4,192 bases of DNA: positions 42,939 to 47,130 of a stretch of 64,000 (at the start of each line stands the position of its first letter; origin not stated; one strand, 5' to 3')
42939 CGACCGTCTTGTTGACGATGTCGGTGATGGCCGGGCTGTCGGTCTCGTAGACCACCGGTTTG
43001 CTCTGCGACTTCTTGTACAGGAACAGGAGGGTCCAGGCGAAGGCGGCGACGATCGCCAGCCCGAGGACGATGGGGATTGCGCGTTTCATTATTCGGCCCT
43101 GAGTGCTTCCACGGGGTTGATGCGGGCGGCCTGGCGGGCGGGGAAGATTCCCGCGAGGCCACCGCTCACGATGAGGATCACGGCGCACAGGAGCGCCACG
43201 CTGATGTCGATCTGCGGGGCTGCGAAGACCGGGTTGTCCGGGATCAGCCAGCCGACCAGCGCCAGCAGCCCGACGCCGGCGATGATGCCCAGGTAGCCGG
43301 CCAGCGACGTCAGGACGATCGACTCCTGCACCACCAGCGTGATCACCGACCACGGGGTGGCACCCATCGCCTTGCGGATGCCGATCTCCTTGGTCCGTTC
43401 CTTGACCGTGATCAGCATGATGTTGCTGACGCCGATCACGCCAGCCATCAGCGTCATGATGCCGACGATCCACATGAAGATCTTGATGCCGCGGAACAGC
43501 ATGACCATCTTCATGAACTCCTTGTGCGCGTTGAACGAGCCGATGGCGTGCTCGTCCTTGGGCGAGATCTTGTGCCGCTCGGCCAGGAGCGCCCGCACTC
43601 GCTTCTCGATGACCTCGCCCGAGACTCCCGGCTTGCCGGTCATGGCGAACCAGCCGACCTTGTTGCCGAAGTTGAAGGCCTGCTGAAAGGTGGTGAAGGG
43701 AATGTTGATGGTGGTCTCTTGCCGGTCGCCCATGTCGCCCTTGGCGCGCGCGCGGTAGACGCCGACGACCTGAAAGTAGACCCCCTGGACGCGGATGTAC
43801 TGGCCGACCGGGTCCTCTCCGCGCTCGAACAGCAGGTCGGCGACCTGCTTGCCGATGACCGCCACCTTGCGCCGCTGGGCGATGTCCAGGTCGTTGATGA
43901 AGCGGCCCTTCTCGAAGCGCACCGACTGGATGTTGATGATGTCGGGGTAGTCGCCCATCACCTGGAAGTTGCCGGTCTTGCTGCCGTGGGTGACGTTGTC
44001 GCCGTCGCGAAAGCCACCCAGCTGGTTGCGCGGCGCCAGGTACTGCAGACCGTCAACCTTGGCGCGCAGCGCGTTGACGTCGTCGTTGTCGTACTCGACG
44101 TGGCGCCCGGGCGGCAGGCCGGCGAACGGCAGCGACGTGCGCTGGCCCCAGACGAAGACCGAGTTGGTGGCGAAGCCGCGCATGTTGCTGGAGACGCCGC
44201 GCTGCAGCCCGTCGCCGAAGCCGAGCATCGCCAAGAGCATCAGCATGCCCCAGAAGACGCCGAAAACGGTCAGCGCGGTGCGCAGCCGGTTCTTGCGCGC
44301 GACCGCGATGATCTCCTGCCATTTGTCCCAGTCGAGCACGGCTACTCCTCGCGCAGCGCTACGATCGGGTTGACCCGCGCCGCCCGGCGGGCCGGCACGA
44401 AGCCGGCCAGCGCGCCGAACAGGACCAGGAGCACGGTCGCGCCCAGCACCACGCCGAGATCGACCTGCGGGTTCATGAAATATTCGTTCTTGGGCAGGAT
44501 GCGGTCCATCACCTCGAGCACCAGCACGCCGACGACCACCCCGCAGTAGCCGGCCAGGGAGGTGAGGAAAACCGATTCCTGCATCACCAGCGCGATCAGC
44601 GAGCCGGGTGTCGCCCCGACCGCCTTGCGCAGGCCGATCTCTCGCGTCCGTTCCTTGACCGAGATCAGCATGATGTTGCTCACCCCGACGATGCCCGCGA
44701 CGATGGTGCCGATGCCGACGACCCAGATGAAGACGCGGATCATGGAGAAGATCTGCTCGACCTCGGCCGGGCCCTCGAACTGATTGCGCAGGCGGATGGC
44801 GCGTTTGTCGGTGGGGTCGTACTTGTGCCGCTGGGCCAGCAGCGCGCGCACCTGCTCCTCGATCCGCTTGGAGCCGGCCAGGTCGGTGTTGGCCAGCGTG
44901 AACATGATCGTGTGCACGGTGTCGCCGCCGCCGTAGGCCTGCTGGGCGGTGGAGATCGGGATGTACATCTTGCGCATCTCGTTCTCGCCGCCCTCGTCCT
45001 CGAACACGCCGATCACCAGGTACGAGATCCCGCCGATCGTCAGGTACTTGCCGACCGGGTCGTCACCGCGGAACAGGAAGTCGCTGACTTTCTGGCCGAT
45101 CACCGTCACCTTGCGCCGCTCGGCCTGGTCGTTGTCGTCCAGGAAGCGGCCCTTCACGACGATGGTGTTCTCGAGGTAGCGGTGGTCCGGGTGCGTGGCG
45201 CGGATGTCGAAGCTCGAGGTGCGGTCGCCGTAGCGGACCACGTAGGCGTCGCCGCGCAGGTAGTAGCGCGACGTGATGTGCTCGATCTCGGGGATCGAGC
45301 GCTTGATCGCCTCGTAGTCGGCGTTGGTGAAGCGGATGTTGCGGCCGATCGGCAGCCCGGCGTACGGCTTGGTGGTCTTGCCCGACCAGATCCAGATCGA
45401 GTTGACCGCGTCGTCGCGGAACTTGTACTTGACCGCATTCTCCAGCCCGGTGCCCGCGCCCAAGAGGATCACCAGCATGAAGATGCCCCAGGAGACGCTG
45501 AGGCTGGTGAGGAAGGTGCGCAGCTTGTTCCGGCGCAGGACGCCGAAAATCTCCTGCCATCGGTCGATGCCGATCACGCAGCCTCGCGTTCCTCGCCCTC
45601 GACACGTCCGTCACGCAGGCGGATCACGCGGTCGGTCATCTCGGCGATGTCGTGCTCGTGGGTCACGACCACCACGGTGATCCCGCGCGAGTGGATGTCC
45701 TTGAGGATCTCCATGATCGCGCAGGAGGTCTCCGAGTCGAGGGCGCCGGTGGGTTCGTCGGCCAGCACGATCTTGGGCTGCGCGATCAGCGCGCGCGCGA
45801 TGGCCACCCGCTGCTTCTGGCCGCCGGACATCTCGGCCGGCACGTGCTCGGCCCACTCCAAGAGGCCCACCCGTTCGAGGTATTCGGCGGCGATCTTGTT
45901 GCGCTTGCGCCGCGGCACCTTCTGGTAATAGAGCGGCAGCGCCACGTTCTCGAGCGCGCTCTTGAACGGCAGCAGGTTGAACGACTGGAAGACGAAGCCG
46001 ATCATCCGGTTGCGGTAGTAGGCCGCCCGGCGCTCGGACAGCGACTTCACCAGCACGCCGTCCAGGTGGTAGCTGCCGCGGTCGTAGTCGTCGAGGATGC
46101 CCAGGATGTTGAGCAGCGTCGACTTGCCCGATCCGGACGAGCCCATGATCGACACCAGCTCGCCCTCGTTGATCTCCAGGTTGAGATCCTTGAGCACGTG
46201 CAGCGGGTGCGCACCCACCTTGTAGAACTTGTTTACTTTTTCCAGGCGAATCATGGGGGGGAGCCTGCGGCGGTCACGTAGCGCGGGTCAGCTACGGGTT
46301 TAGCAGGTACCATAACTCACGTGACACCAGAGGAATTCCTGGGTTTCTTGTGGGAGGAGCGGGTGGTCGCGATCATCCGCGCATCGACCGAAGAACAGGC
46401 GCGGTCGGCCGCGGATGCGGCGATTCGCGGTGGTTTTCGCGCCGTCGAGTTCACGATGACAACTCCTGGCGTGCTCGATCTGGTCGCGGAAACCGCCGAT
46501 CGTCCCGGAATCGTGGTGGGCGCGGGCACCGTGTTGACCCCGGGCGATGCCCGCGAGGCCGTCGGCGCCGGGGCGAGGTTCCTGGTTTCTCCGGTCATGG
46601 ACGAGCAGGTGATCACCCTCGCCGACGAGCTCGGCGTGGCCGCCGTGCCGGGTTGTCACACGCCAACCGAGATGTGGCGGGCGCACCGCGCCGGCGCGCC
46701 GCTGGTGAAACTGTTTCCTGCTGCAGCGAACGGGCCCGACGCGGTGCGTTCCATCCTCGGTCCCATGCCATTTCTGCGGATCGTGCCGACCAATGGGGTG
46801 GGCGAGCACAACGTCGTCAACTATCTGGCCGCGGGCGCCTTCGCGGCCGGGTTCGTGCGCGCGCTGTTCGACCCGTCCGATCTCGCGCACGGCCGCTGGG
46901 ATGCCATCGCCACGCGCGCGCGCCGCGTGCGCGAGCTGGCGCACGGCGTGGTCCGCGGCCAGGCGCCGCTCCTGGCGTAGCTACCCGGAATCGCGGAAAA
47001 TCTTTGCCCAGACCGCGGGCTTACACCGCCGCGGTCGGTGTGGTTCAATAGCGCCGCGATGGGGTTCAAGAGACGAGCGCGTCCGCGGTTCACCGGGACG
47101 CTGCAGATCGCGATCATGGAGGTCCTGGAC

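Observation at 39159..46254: Phage lambda R-type lytic transglycosylase encoded as a chromosomal lipoprotein, next to two YceI-like genes and a MacAB-type exporter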

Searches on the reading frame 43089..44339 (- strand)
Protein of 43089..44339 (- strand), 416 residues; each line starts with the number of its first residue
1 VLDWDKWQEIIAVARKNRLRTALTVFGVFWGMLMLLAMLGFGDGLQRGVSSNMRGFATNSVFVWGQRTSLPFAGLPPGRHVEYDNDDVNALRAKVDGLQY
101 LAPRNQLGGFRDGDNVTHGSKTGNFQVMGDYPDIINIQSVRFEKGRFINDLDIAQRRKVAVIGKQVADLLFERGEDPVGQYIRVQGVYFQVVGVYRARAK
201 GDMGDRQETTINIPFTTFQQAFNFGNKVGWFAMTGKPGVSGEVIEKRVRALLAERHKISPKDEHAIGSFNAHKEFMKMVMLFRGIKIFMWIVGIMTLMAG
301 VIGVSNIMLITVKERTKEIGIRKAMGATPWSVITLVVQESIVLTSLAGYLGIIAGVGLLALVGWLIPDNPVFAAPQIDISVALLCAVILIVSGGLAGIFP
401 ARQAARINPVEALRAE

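Call 3: search_protein_families(library=pfam, proteins=[window:43089-44339:-], max_evalue=0.01)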
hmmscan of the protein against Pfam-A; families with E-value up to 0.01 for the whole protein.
window:43089-44339:- (416 aa): 2 families
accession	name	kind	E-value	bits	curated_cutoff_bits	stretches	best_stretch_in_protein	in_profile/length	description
PF12704.14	MacB_PCD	-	3.9e-33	115.9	27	1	21-250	1-206/207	MacB-like periplasmic core domain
PF02687.27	FtsX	-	9e-17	61.7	25.5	1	291-409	2-120/120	FtsX-like permease C-terminal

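Call 6: search_protein_families(library=ncbifam, proteins=[window:43089-44339:-], max_evalue=1)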
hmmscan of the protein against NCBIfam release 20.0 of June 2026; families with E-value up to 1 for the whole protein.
window:43089-44339:- (416 aa): 13 families
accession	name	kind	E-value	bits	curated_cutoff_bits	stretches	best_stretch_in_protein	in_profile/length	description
NF007826.0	PRK10535.1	equivalog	2.1e-41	142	966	1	16-415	267-647/648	macrolide ABC transporter ATP-binding protein/permease MacB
TIGR03434.1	ADOP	subfamily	8e-38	130.1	622.3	1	127-416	532-803/803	ADOP family duplicated permease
TIGR01185.1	devC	equivalog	0.00013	21.1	290.35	1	235-396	214-367/380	ABC transporter permease DevC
TIGR02212.1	lolCE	equivalog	0.00014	21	362.45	1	280-416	257-411/411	lipoprotein-releasing ABC transporter permease subunit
NF038346.1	FtsX_actino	exception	0.00055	19.4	250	1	274-400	168-297/308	permease-like cell division protein FtsX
NF008357.0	PRK11146.1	exception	0.00085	18.3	439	2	280-356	260-335/414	lipoprotein-releasing ABC transporter permease subunit LolE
NF038347.1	FtsX_Gpos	exception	0.0011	18.4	225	1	273-342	155-224/296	permease-like cell division protein FtsX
TIGR02213.1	lolE_release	exception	0.0031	16.4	540.35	1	280-356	257-336/411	lipoprotein-releasing ABC transporter permease subunit LolE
NF008076.0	PRK10814.1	exception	0.0036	16.4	473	1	189-416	184-399/399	lipoprotein-releasing ABC transporter permease subunit LolC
TIGR00439.2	FtsX_Gneg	equivalog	0.015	14.5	255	1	277-397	158-279/292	permease-like cell division protein FtsX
NF041854.1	ABC_perm_YbbP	equivalog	0.029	12.2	999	1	286-415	241-370/806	putative ABC transporter permease subunit YbbP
NF038008.1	ABC_perm_DarB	equivalog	0.033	12.1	700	1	272-390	651-764/777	darobactin export ABC transporter permease subunit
NF004481.0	PRK05815.2-3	equivalog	0.043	13.4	227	1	283-398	14-127/225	F0F1 ATP synthase subunit A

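Call 69: search_protein_families(library=padloc, proteins=[window:43089-44339:-], max_evalue=0.001)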
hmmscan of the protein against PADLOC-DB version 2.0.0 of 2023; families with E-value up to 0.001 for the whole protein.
window:43089-44339:- (416 aa): 1 family
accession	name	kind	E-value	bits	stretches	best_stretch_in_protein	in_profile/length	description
PDLC01991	CARF_m8--CARF_LolE_TM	-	6.5e-08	29.2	1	294-404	443-547/810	-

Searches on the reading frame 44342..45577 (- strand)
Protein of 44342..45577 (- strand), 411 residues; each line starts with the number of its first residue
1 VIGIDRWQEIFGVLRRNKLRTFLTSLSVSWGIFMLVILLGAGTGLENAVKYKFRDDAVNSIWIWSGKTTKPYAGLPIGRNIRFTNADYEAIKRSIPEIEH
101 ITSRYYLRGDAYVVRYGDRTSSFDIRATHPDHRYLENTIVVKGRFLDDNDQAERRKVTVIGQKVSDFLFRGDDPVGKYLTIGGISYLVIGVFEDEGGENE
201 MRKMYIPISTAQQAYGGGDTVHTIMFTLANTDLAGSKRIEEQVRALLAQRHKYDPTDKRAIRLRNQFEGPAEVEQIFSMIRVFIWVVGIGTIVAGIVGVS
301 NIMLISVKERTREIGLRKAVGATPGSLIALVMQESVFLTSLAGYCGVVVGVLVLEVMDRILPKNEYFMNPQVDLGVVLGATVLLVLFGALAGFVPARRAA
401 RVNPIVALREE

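Call 3: search_protein_families(library=pfam, proteins=[window:44342-45577:-], max_evalue=0.01)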
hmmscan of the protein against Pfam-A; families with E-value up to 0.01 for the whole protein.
window:44342-45577:- (411 aa): 2 families
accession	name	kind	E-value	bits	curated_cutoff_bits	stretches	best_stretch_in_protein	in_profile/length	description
PF12704.14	MacB_PCD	-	1e-32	114.5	27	1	21-232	1-195/207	MacB-like periplasmic core domain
PF02687.27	FtsX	-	2.6e-19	69.9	25.5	1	286-404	2-120/120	FtsX-like permease C-terminal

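Call 6: search_protein_families(library=ncbifam, proteins=[window:44342-45577:-], max_evalue=1)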
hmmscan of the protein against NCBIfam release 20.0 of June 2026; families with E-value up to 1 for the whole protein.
window:44342-45577:- (411 aa): 12 families
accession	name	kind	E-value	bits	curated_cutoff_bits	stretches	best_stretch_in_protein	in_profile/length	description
TIGR03434.1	ADOP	subfamily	5.4e-39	133.9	622.3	1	124-411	528-803/803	ADOP family duplicated permease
NF007826.0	PRK10535.1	equivalog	7e-36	123.7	966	1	14-410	265-647/648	macrolide ABC transporter ATP-binding protein/permease MacB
TIGR02212.1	lolCE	equivalog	1.5e-09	37.3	362.45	1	185-411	183-411/411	lipoprotein-releasing ABC transporter permease subunit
TIGR02213.1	lolE_release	exception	0.00076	18.4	540.35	1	276-408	261-408/411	lipoprotein-releasing ABC transporter permease subunit LolE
NF038347.1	FtsX_Gpos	exception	0.0011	18.4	225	1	273-394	157-285/296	permease-like cell division protein FtsX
NF038346.1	FtsX_actino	exception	0.0015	18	250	1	275-396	174-298/308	permease-like cell division protein FtsX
NF008357.0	PRK11146.1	exception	0.003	16.4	439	1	277-408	265-411/414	lipoprotein-releasing ABC transporter permease subunit LolE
TIGR01185.1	devC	equivalog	0.0088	15.1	290.35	1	285-391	259-367/380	ABC transporter permease DevC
NF041854.1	ABC_perm_YbbP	equivalog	0.012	13.5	999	1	272-410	232-370/806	putative ABC transporter permease subunit YbbP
TIGR00439.2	FtsX_Gneg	equivalog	0.02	14.1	255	1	273-399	159-286/292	permease-like cell division protein FtsX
NF009238.0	PRK12592.1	equivalog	0.039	14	170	1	353-403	54-100/126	putative monovalent cation/H+ antiporter subunit G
NF038008.1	ABC_perm_DarB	equivalog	0.3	8.9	700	1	283-367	275-355/777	darobactin export ABC transporter permease subunit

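Call 69: search_protein_families(library=padloc, proteins=[window:44342-45577:-], max_evalue=0.001)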
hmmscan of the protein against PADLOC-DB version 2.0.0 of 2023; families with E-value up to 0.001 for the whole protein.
window:44342-45577:- (411 aa): 1 family
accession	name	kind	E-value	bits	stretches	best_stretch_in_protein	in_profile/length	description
PDLC01991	CARF_m8--CARF_LolE_TM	-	5.7e-09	32.6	1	295-400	447-548/810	-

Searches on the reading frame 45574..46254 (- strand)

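Call 3: search_protein_families(library=pfam, proteins=[window:45574-46254:-], max_evalue=0.01)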
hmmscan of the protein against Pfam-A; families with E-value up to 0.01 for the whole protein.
window:45574-46254:- (226 aa): 7 families
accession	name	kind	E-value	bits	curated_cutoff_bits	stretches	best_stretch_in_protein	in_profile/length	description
PF00005.33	ABC_tran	-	7.2e-33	114.5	25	1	21-169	1-136/137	ABC transporter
PF13304.12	AAA_21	-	7.1e-08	33.3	27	1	139-199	235-298/304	AAA domain, putative AbiEii toxin, Type IV TA system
PF02463.25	SMC_N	-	2.6e-06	27.5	40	1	32-214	25-212/220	RecF/RecN/SMC N terminal domain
PF03193.22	RsgA_GTPase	-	0.00021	21.6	30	1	12-51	88-126/174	RsgA GTPase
PF13555.12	AAA_29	-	0.00067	19.8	27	1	26-48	17-39/61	P-loop containing region of AAA domain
PF09818.15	ABC_ATPase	-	0.0057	16.1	23.2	0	27-51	76-99/283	P-loop domain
PF13191.12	AAA_16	-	0.0091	16.9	32.6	0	29-51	20-44/167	AAA ATPase domain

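Call 6: search_protein_families(library=ncbifam, proteins=[window:45574-46254:-], max_evalue=1)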
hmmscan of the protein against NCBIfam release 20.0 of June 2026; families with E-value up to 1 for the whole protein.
window:45574-46254:- (226 aa): 209 families (the best 25 are shown)
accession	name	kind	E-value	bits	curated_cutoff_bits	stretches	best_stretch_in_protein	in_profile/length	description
NF038007.1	ABC_ATP_DarD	equivalog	3.1e-72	242.6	375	1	1-217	1-217/218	darobactin export ABC transporter ATP-binding protein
NF007826.0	PRK10535.1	equivalog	1.7e-67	228.1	966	1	2-218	5-221/648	macrolide ABC transporter ATP-binding protein/permease MacB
TIGR02211.1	LolD_lipo_ex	equivalog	3.2e-67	226.3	307.75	1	1-218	1-219/221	lipoprotein-releasing ABC transporter ATP-binding protein LolD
TIGR03608.1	L_ocin_972_ABC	subfamily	3.1e-64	216.2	254.85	1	19-213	12-206/206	putative bacteriocin export ABC transporter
TIGR02673.1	FtsE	equivalog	7.3e-61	205.5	264.85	1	1-217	1-214/214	cell division ATP-binding protein FtsE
TIGR02982.1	heterocyst_DevA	subfamily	9.5e-60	201.9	295.8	1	2-218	2-219/220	ABC exporter ATP-binding subunit, DevA family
NF008639.0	PRK11629.1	equivalog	1.3e-58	198.2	360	1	3-220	8-226/234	lipoprotein-releasing ABC transporter ATP-binding protein LolD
NF007879.0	PRK10584.1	equivalog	2.4e-54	184.5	336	1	3-220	8-226/228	putative ABC transporter ATP-binding protein YbbA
NF007027.0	PRK09493.1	equivalog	6.5e-54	182.8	379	1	1-219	1-215/240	glutamine ABC transporter ATP-binding protein GlnQ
TIGR02314.1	ABC_MetN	equivalog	1.8e-53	181.8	499.7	1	1-217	1-218/343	methionine ABC transporter ATP-binding protein MetN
TIGR02315.1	ABC_phnC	equivalog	9.4e-53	179.1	266.1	1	1-218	1-224/243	phosphonate ABC transporter ATP-binding protein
NF040933.2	ABC_arch_GlcV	equivalog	3e-49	167.8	450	1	2-219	3-221/357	glucose ABC transporter ATP-binding protein GlcV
TIGR03005.1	ectoine_ehuA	equivalog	1.1e-47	162.4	345.4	1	16-220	11-227/252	ectoine/hydroxyectoine ABC transporter ATP-binding protein EhuA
NF006987.0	PRK09452.1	equivalog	3.2e-47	161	482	1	2-220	18-228/378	spermidine/putrescine ABC transporter ATP-binding protein PotA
NF008338.0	PRK11124.1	equivalog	1.7e-46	158.7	369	1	2-218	3-219/242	arginine ABC transporter ATP-binding protein ArtP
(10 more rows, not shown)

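Call 69: search_protein_families(library=padloc, proteins=[window:45574-46254:-], max_evalue=0.001)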
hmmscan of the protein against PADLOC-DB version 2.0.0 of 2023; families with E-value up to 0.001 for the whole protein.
window:45574-46254:- (226 aa): 9 families
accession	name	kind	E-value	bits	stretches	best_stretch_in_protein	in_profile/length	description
PDLC04135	mad3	-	1.2e-32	111.9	2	139-219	261-343/374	mads_3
PDLC04140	mad8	-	4.2e-11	40.9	1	19-201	15-234/314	mads_8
PDLC02980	AriA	-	2.9e-07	28.7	0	139-199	235-298/304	-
PDLC03878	NsnB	-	1.5e-05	22.9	0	139-207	214-284/345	-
PDLC02914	ATPase-Toprim_I-B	-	6.6e-05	20.3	0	23-59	17-53/443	-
PDLC04164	AriA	-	0.00011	19.9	0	142-202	172-234/253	-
PDLC04214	HEC-02A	-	0.00015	19.2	0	156-201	234-279/338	-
PDLC02335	AbiLi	-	0.00017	18.7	0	34-78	79-106/326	AbiLi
PDLC04213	HEC-02A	-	0.00055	17.6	0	155-204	227-276/337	-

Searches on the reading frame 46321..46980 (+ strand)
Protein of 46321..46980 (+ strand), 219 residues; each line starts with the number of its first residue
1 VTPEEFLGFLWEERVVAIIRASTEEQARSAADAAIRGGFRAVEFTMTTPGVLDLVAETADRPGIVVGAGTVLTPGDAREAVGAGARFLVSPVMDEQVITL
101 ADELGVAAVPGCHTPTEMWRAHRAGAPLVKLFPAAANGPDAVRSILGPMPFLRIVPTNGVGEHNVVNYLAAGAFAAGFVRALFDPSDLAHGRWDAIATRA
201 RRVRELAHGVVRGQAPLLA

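Call 3: search_protein_families(library=pfam, proteins=[window:46321-46980:+], max_evalue=0.01)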
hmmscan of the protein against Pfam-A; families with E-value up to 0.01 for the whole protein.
window:46321-46980:+ (219 aa): 1 family
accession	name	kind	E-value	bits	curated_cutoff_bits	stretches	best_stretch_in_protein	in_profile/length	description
PF01081.25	Aldolase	-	2.9e-38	131.7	27.8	1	11-197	6-194/196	KDPG and KHG aldolase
